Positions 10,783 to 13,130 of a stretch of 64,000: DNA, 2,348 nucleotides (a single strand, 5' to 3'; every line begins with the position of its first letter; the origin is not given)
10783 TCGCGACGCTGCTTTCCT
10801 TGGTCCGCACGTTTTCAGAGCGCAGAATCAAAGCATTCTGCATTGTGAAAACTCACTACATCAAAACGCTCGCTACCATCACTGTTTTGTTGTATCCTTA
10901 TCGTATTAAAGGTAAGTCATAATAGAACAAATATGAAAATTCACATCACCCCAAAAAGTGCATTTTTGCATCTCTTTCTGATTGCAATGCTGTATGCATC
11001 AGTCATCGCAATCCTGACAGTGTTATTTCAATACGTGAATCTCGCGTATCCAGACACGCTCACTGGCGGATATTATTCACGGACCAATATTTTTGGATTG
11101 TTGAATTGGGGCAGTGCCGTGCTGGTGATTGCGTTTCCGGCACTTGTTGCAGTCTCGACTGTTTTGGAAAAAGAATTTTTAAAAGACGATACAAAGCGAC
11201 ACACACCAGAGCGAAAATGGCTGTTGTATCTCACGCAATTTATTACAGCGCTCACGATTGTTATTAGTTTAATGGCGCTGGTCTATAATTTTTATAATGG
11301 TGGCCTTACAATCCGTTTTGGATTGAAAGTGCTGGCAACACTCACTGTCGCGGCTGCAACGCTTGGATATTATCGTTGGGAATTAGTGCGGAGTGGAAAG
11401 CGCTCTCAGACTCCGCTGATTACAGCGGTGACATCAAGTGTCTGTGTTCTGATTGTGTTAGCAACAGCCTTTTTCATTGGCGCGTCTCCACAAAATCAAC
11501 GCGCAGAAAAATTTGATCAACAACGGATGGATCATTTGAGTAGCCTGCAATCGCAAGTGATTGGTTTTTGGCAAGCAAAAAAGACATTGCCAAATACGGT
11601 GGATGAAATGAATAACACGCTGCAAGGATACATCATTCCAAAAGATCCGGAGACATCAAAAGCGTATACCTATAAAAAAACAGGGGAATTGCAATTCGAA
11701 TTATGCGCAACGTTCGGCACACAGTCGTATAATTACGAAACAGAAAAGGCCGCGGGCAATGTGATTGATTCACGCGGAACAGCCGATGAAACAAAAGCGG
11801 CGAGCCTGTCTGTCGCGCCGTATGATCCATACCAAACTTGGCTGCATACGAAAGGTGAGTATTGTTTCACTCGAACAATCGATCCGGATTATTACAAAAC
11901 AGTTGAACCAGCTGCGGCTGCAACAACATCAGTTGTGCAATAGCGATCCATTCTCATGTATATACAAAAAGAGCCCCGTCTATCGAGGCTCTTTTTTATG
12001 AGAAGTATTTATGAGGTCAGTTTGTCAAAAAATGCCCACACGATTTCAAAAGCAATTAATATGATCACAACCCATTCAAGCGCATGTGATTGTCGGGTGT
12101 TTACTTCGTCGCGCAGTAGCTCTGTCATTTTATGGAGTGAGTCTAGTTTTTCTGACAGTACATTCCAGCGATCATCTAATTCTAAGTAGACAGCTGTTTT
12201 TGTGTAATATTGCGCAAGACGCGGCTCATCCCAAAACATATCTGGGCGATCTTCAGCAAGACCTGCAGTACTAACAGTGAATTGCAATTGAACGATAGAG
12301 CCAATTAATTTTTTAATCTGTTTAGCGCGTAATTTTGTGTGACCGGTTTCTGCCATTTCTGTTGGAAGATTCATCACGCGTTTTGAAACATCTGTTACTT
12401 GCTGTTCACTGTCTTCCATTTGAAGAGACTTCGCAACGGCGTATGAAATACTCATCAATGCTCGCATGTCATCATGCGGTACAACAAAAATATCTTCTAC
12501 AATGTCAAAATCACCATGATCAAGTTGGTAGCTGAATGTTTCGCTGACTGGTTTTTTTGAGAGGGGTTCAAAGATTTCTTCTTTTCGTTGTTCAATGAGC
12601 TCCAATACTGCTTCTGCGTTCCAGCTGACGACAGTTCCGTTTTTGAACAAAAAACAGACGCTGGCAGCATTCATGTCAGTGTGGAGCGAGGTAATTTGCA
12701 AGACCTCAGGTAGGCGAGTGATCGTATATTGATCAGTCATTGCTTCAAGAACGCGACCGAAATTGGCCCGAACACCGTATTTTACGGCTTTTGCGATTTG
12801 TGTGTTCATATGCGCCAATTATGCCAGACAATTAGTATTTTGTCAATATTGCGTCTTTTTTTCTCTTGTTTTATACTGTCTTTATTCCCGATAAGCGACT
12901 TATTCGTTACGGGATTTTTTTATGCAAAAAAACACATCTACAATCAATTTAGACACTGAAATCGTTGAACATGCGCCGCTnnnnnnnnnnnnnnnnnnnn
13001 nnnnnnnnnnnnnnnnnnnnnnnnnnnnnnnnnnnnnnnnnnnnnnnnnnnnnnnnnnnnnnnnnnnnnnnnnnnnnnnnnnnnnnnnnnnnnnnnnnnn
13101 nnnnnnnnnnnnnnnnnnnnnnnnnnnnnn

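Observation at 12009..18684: Giant 1355-aa orphan protein with internal tandem duplication, downstream of two overlapping orphan genes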

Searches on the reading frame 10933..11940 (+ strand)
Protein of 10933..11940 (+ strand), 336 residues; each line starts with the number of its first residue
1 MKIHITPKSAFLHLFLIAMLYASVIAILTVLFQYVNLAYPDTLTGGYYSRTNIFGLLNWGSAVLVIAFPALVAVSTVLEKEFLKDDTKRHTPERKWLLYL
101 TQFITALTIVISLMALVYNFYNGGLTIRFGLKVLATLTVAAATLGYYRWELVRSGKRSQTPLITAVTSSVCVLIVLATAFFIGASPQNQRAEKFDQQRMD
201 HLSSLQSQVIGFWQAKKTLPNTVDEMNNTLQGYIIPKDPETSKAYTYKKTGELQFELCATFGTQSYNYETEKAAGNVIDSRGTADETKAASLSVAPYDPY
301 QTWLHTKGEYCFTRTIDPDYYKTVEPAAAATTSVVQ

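Call 6: search_protein_families(library=pfam, proteins=[window:10933-11940:+], max_evalue=1)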
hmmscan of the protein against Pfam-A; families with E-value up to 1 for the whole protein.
window:10933-11940:+ (336 aa): 6 families
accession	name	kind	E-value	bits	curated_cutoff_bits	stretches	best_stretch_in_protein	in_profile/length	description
PF18920.5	DUF5671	-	2.4e-15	57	28.4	1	10-145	2-130/132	Domain of unknown function (DUF5671)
PF04973.17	NMN_transporter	-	0.0013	19.2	27.3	1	96-217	16-128/175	Nicotinamide mononucleotide transporter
PF08592.16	Anthrone_oxy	-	0.0059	17.2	27.3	1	130-194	8-68/106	Anthrone oxygenase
PF06570.16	DUF1129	-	0.02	14.9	29.1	1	84-182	64-167/207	Protein of unknown function (DUF1129)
PF13800.11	Sigma_reg_N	-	0.087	13.5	26.3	0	151-201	3-53/91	Sigma factor regulator N-terminal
PF07760.16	DUF1616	-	0.75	9.3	31.6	1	109-166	77-134/307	Protein of unknown function (DUF1616)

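Call 7: search_protein_families(library=ncbifam, proteins=[window:10933-11940:+], max_evalue=1)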
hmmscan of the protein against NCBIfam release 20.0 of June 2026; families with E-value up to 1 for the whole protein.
window:10933-11940:+ (336 aa): 2 families
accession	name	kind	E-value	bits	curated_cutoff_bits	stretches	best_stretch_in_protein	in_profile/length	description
NF042931.1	SAG1386_EF1546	equivalog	0.094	12.8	80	1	155-201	23-69/158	SAG1386/EF1546 family surface-associated protein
NF041745.1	RdrD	equivalog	0.11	12.4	230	1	56-141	79-152/227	antiviral RADAR system accessory protein RdrD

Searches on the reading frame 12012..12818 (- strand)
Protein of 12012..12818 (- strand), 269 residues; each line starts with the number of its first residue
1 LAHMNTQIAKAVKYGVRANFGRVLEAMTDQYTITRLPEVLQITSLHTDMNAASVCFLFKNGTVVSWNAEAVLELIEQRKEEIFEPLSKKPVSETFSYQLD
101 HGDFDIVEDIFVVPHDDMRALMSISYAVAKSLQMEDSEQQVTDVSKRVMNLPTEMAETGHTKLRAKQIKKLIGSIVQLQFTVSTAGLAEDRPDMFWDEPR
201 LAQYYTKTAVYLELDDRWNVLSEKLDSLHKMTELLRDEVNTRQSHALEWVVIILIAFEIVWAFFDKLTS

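Call 6: search_protein_families(library=pfam, proteins=[window:12012-12818:-], max_evalue=1)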
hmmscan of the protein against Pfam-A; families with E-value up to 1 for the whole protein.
window:12012-12818:- (269 aa): 2 families
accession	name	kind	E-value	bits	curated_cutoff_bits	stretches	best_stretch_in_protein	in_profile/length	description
PF02582.19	DUF155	-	4.7e-33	115.2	27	1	55-221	1-173/174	RMND1/Sif2-Sif3/Mrx10, DUF155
PF23871.1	DUF7226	-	0.2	12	27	0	199-228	27-57/142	Domain of unknown function (DUF7226)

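Call 7: search_protein_families(library=ncbifam, proteins=[window:12012-12818:-], max_evalue=1)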
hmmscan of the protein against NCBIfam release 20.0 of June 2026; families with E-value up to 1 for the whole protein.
window:12012-12818:- (269 aa): 1 family
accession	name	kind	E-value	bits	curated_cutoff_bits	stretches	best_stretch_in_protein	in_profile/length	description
NF001979.1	PRK00768.1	equivalog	0.076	12.5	250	1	160-237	185-261/266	NAD(+) synthase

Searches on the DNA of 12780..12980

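Call 100: search_rna_families(source=window, start=12780, end=12980, threshold=evalue, max_evalue=1)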
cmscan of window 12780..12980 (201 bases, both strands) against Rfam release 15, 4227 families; matches with E-value up to 1: 2.
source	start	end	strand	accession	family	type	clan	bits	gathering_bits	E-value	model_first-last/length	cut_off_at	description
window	12897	12949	-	RF00814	mir-316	Gene; miRNA;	-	17.7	80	0.41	1-91/91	no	mir-316 microRNA precursor family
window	12829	12980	+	RF01469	rli33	Gene; sRNA;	CL00114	10.4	46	0.67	1-164/532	3'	Listeria sRNA rli33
